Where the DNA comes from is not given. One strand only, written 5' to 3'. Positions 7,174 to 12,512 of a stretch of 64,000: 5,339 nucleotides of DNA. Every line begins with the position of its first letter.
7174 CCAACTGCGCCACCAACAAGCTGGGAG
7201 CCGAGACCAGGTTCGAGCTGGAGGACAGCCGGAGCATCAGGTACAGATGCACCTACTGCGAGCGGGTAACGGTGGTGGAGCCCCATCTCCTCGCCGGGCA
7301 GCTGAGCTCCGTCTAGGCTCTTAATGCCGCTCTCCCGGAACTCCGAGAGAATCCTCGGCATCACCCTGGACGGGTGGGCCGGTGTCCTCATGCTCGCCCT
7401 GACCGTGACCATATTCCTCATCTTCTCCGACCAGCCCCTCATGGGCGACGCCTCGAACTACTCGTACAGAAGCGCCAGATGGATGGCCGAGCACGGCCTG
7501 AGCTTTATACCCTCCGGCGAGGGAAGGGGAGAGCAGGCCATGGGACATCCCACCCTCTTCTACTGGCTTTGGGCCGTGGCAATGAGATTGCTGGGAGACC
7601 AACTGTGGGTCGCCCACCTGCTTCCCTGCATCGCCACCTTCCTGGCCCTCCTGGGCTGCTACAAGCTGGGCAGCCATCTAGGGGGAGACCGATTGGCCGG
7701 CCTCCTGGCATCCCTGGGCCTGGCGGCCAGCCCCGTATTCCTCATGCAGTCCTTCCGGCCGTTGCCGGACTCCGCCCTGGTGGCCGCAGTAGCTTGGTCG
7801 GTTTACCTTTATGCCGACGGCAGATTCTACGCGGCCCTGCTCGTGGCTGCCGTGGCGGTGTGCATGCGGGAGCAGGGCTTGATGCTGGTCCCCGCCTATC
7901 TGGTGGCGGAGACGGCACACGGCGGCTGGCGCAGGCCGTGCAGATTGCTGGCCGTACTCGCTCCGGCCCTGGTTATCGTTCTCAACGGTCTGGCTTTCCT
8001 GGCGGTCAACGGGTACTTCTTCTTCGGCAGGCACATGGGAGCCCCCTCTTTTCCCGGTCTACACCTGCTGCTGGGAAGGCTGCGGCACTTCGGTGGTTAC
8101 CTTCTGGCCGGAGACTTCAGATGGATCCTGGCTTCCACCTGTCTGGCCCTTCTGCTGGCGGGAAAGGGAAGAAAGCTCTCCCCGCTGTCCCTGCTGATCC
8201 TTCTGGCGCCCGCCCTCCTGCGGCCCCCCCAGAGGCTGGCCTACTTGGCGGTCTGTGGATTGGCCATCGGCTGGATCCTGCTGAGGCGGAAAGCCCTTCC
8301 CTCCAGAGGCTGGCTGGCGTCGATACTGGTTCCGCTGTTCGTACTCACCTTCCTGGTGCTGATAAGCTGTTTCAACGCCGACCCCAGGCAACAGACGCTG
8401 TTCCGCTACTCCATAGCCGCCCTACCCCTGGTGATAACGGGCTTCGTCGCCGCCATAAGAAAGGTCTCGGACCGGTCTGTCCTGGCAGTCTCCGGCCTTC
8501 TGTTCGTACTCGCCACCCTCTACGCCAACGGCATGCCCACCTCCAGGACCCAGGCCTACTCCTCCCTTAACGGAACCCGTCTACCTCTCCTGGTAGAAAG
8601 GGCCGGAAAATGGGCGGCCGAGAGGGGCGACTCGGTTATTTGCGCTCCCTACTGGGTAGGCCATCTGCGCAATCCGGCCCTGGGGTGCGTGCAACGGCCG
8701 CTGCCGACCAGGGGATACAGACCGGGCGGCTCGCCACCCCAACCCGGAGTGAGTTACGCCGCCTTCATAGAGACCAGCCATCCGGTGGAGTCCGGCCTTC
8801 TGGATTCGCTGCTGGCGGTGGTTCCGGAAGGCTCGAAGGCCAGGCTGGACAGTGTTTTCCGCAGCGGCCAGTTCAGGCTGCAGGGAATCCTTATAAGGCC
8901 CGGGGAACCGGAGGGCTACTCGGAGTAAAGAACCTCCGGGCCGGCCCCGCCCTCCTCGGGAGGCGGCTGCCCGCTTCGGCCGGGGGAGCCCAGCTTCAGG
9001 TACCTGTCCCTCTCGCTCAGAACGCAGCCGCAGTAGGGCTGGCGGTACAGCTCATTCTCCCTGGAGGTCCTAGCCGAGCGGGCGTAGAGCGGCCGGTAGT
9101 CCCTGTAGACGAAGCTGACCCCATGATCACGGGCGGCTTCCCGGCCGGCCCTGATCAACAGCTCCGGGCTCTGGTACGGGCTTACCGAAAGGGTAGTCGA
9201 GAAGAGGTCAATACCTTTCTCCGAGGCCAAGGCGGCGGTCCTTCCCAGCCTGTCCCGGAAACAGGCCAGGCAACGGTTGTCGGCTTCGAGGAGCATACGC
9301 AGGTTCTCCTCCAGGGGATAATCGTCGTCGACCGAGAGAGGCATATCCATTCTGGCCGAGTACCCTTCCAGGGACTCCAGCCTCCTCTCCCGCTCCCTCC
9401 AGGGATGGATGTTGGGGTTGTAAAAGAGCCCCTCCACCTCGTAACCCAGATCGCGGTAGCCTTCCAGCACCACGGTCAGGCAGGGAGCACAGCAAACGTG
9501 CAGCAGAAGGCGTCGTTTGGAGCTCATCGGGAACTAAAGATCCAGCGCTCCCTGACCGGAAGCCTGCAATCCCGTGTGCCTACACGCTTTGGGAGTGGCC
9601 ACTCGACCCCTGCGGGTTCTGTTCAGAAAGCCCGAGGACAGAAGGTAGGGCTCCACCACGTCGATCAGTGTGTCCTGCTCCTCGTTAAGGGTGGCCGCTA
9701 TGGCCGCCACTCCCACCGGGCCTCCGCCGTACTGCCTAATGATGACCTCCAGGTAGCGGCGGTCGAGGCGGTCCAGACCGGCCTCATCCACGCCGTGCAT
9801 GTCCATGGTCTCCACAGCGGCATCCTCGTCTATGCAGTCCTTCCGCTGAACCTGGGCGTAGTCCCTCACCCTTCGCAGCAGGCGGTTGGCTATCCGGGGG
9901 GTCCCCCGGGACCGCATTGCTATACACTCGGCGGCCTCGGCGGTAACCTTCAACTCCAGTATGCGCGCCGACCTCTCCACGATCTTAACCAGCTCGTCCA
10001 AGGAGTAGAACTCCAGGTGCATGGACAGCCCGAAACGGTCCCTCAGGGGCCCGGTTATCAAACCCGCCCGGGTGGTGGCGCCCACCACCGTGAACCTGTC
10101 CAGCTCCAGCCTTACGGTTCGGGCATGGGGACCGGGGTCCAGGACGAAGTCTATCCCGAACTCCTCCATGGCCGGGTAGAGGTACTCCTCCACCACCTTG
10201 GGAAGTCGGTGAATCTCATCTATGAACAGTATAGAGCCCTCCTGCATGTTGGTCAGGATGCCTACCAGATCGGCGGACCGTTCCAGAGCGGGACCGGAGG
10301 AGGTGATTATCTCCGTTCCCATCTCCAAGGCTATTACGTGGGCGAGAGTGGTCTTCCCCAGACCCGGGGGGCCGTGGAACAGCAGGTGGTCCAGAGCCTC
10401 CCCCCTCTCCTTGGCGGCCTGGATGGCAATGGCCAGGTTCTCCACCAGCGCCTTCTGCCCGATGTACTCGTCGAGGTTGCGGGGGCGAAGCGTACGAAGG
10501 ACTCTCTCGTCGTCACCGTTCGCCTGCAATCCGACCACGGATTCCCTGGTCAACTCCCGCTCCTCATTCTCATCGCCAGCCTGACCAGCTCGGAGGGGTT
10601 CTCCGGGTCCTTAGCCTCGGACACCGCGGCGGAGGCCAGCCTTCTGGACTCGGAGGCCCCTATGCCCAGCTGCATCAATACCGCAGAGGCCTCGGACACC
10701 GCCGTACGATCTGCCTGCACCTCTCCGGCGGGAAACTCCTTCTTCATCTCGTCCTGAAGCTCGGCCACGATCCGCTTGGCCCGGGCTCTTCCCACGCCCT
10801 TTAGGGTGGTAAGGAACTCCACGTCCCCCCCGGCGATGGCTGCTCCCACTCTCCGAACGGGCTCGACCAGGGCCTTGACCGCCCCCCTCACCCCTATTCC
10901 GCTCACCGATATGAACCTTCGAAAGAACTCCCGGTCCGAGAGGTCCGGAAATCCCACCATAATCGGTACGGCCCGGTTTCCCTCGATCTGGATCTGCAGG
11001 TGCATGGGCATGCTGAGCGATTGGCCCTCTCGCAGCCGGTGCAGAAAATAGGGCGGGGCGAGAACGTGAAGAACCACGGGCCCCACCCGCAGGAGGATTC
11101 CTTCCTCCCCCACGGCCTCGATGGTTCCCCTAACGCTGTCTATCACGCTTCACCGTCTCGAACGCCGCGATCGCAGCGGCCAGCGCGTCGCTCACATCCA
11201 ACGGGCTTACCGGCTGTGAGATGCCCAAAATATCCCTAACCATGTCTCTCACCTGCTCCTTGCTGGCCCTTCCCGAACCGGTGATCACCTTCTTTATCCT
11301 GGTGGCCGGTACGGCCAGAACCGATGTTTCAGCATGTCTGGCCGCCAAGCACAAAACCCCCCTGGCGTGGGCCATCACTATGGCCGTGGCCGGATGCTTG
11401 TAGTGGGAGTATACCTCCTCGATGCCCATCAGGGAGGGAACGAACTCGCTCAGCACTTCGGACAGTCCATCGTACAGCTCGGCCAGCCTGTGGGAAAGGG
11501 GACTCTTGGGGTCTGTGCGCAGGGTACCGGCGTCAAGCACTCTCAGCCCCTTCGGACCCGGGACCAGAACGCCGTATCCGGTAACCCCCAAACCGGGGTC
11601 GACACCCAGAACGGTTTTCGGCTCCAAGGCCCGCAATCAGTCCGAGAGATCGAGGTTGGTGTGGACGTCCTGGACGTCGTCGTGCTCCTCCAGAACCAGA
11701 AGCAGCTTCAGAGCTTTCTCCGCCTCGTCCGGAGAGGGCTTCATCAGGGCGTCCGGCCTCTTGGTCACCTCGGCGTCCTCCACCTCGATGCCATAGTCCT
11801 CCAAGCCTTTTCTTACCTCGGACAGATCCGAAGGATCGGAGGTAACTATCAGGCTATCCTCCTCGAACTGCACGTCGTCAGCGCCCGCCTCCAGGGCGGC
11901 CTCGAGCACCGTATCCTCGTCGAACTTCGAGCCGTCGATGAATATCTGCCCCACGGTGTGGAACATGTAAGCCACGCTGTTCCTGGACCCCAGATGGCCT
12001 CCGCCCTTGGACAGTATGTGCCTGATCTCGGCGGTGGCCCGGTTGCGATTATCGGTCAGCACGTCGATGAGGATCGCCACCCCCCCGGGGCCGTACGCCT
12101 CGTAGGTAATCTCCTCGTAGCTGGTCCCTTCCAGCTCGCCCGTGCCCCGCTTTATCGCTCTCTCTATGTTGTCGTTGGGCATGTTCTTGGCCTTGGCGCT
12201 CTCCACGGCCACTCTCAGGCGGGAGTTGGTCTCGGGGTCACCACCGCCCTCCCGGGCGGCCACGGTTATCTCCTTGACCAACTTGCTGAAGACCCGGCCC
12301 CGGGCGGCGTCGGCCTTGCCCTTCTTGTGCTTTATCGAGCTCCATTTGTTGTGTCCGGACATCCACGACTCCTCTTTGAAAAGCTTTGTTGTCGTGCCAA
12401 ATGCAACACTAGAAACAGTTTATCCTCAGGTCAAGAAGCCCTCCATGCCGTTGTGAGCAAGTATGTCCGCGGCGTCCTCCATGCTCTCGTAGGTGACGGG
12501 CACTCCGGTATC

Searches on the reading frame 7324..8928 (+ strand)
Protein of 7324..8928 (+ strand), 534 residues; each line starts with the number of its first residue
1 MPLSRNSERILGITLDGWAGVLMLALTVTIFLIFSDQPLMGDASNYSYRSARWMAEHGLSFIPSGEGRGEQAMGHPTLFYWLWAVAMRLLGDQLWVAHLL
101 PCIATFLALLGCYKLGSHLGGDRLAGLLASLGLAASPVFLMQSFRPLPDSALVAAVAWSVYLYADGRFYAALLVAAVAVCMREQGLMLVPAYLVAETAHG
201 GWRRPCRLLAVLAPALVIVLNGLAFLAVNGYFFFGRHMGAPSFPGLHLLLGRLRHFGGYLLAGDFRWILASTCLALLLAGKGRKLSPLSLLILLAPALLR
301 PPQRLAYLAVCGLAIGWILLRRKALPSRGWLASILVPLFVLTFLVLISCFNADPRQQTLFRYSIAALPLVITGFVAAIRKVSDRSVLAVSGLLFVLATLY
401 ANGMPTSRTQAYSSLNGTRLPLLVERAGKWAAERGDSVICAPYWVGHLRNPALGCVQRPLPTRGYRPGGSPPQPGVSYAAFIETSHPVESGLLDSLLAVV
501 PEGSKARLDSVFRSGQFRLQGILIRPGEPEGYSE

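Call 66: search_protein_families(library=pfam, proteins=[window:7324-8928:+], max_evalue=0.01)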
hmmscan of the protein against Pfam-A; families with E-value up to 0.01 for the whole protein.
window:7324-8928:+ (534 aa): 3 families
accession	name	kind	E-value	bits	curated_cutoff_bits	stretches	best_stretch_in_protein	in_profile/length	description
PF13231.12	PMT_2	-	1.4e-09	38.8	26.1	1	75-219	2-154/160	Dolichyl-phosphate-mannose-protein mannosyltransferase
PF14089.11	KbaA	-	0.00094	19.5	27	1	333-424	75-167/179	KinB-signalling pathway activation in sporulation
PF02366.24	PMT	-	0.0039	17.2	22.7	1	74-165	61-153/245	Dolichyl-phosphate-mannose-protein mannosyltransferase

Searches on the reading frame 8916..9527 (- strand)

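Call 3: search_protein_families(library=pfam, proteins=[window:8916-9527:-], max_evalue=1)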
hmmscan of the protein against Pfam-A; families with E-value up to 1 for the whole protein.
window:8916-9527:- (203 aa): 1 family
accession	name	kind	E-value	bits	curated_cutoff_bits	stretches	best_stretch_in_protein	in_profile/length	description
PF02677.20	QueH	-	7.3e-51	173.2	23.5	1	7-173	1-174/175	Epoxyqueuosine reductase QueH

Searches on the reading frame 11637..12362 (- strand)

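Call 3: search_protein_families(library=pfam, proteins=[window:11637-12362:-], max_evalue=1)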
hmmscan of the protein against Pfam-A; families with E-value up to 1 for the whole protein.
window:11637-12362:- (241 aa): 3 families
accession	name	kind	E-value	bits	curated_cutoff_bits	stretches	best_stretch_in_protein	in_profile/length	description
PF01709.26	Transcrip_reg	-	3e-53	180.2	27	1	82-237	1-160/160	TACO1/YebC second and third domain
PF20772.2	TACO1_YebC_N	-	1.1e-35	122.4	36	1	5-76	1-73/73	TACO1/YebC protein N-terminal domain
PF14417.12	MEDS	-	0.11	12.7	29.8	0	108-180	38-111/161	MEDS: MEthanogen/methylotroph, DcmR Sensory domain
